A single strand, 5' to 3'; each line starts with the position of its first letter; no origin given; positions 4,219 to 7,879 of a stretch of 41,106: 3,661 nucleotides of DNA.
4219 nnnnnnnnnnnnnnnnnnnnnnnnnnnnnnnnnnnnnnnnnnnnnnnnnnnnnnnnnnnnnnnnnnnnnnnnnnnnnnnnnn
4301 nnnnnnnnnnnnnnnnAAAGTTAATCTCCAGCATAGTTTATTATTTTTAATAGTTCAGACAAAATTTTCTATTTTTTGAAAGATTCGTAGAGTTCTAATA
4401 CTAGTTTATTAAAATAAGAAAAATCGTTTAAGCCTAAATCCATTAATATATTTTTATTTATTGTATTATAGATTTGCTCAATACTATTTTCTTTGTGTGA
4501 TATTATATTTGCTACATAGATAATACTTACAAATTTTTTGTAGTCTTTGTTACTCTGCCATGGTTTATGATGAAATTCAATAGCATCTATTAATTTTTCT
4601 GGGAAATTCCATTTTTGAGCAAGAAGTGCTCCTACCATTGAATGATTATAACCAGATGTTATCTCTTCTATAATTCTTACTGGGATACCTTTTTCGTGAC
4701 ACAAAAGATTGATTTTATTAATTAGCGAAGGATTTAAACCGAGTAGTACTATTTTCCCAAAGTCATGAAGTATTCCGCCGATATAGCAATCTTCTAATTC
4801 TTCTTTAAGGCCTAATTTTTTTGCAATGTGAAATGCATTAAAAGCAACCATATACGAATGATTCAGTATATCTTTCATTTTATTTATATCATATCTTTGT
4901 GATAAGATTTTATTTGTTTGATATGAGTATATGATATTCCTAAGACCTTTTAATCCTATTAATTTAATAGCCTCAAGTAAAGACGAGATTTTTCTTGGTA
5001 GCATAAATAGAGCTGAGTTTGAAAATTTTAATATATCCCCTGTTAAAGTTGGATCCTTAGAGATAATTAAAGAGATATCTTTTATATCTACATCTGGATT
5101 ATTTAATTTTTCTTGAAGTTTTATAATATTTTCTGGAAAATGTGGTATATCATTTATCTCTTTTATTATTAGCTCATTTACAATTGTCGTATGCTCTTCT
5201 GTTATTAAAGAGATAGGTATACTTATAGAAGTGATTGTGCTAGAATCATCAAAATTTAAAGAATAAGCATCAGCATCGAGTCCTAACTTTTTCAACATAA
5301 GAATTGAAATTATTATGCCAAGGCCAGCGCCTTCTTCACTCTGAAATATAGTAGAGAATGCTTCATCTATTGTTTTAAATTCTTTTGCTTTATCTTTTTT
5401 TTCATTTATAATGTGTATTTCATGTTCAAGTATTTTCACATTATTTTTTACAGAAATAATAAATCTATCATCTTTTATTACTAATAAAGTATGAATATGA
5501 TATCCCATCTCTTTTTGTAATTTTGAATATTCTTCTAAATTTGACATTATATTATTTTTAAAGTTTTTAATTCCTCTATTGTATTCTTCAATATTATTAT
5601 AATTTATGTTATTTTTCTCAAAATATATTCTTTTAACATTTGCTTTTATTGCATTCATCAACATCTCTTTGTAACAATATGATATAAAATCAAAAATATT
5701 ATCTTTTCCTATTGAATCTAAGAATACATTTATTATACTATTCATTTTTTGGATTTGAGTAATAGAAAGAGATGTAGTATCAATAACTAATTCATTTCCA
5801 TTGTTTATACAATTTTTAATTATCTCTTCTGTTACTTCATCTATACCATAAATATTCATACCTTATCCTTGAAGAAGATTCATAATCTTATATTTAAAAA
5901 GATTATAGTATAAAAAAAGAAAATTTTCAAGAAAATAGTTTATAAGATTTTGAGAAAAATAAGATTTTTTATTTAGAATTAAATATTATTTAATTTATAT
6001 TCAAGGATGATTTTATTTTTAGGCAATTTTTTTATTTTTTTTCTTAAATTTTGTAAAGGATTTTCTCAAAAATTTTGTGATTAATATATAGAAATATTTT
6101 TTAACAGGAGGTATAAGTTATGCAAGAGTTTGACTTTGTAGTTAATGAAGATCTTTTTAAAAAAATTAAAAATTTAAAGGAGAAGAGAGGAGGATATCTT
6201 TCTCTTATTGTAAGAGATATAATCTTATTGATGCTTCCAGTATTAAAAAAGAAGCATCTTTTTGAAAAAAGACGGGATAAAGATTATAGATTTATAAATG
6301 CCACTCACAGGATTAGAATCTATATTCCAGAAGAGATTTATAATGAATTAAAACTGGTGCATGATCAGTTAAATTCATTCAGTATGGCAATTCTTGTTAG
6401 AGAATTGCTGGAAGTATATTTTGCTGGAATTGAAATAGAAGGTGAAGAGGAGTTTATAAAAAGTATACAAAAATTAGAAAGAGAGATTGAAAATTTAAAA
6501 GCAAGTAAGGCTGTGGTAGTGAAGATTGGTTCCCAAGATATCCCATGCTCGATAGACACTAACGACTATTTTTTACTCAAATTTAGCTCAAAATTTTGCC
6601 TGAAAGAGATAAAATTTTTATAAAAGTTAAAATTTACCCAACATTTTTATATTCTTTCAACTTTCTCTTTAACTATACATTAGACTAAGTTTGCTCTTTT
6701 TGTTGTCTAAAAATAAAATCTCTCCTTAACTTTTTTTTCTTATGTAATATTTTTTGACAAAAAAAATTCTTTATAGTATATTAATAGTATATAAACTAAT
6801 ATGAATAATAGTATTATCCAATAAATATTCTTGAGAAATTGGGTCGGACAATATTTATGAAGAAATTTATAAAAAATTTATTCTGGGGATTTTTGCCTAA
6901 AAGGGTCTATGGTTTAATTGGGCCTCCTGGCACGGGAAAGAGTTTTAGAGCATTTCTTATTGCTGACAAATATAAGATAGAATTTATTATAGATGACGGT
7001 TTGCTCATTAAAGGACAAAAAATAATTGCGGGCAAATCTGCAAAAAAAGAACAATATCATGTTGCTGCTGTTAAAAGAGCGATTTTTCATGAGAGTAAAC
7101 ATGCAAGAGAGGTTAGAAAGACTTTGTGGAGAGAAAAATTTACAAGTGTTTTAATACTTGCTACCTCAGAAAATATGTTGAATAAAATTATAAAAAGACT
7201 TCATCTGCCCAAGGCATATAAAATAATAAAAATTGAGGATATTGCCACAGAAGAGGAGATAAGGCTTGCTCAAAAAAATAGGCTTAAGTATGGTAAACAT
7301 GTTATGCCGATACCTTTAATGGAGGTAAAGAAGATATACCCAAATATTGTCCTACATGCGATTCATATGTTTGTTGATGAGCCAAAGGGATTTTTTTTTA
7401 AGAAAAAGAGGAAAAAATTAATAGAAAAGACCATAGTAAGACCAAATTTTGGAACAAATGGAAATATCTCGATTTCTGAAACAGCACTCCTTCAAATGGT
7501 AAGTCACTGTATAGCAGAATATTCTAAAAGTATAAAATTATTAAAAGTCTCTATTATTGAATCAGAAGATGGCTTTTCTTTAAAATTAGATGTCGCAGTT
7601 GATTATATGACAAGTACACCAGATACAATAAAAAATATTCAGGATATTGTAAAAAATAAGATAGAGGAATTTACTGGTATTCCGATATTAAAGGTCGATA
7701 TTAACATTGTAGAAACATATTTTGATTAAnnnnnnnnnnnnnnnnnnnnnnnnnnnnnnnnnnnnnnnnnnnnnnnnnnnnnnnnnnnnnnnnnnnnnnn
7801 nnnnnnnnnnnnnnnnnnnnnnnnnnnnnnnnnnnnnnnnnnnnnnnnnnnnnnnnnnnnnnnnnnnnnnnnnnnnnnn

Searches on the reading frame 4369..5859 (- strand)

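Call 73: search_protein_families(library=pfam, proteins=[window:4369-5859:-], max_evalue=0.00001)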
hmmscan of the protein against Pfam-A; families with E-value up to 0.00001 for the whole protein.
window:4369-5859:- (496 aa): 2 families
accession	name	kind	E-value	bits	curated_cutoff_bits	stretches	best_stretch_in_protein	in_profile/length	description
PF08668.18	HDOD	-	3e-54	183.9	22.9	1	238-433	1-196/196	HDOD domain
PF01966.28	HD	-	2.5e-12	47.6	22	1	332-444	2-107/116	HD domain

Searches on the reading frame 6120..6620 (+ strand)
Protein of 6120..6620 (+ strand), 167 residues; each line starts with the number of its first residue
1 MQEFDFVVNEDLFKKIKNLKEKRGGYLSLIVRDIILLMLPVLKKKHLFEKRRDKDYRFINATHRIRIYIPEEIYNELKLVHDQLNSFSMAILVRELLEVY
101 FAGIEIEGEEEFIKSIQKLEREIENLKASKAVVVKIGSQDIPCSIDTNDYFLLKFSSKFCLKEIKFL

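Call 8: search_protein_families(library=pfam, proteins=[window:6120-6620:+], max_evalue=1)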
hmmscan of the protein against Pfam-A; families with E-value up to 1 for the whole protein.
window:6120-6620:+ (167 aa): 3 families
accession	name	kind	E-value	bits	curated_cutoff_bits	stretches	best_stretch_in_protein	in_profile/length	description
PF12651.13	RHH_3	-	0.012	16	21.6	1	64-83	4-23/44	Ribbon-helix-helix domain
PF04467.17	DUF483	-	0.014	15.9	25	1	103-157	55-104/122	Protein of unknown function (DUF483)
PF07878.17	RHH_5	-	0.07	13.3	26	1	63-80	2-19/43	CopG-like RHH_1 or ribbon-helix-helix domain, RHH_5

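Call 9: search_protein_families(library=ncbifam, proteins=[window:6120-6620:+], max_evalue=1)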
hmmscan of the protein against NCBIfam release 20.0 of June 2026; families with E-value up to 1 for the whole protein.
window:6120-6620:+ (167 aa): 0 families

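Call 93: search_protein_families(library=padloc, proteins=[window:6120-6620:+], max_evalue=0.1)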
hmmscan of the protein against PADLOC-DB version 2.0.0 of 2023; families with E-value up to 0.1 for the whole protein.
window:6120-6620:+ (167 aa): 0 families
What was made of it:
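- Tried and rejected: PADLOC gave nothing meaningful (call 93).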

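Call 94: search_protein_families(library=phrogs, proteins=[window:6120-6620:+], max_evalue=0.1)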
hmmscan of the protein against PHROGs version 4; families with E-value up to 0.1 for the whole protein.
window:6120-6620:+ (167 aa): 9 families
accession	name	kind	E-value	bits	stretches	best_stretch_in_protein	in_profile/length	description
phrog_22433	-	unknown function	0.00013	22.5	1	78-153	166-239/247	-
phrog_876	-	transcription regulation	0.0018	18.9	1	2-105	9-109/239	transcriptional repressor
phrog_11622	-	transcription regulation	0.0071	17.5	0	67-105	3-39/100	transcriptional regulator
phrog_5620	-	unknown function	0.031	15.2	0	96-129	8-41/60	-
phrog_23719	-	unknown function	0.038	15.4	1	12-120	29-135/147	-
phrog_9615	-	unknown function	0.048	13.8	0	4-97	144-240/349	-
phrog_8557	-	unknown function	0.071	14.2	0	63-100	2-39/67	-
phrog_1305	-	DNA, RNA and nucleotide metabolism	0.089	13.2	1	72-130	105-159/226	DNA binding protein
phrog_15953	-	unknown function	0.096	13.9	0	125-166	128-170/174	-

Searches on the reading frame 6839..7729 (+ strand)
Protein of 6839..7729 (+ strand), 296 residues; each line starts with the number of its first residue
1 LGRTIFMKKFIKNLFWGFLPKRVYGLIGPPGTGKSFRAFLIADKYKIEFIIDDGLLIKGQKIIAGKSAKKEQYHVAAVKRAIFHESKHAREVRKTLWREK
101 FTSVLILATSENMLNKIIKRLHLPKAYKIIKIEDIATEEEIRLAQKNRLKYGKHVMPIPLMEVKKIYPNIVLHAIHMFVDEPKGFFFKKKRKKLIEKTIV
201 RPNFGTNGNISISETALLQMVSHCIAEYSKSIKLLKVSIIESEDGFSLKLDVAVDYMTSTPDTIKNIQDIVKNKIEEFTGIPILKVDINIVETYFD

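Call 73: search_protein_families(library=pfam, proteins=[window:6839-7729:+], max_evalue=0.00001)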
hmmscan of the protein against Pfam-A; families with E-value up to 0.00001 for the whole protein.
window:6839-7729:+ (296 aa): 1 family
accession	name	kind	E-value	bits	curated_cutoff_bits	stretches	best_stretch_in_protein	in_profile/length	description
PF03780.18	Asp23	-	5.4e-08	33.7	28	1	221-291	37-105/108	Asp23 family, cell envelope-related function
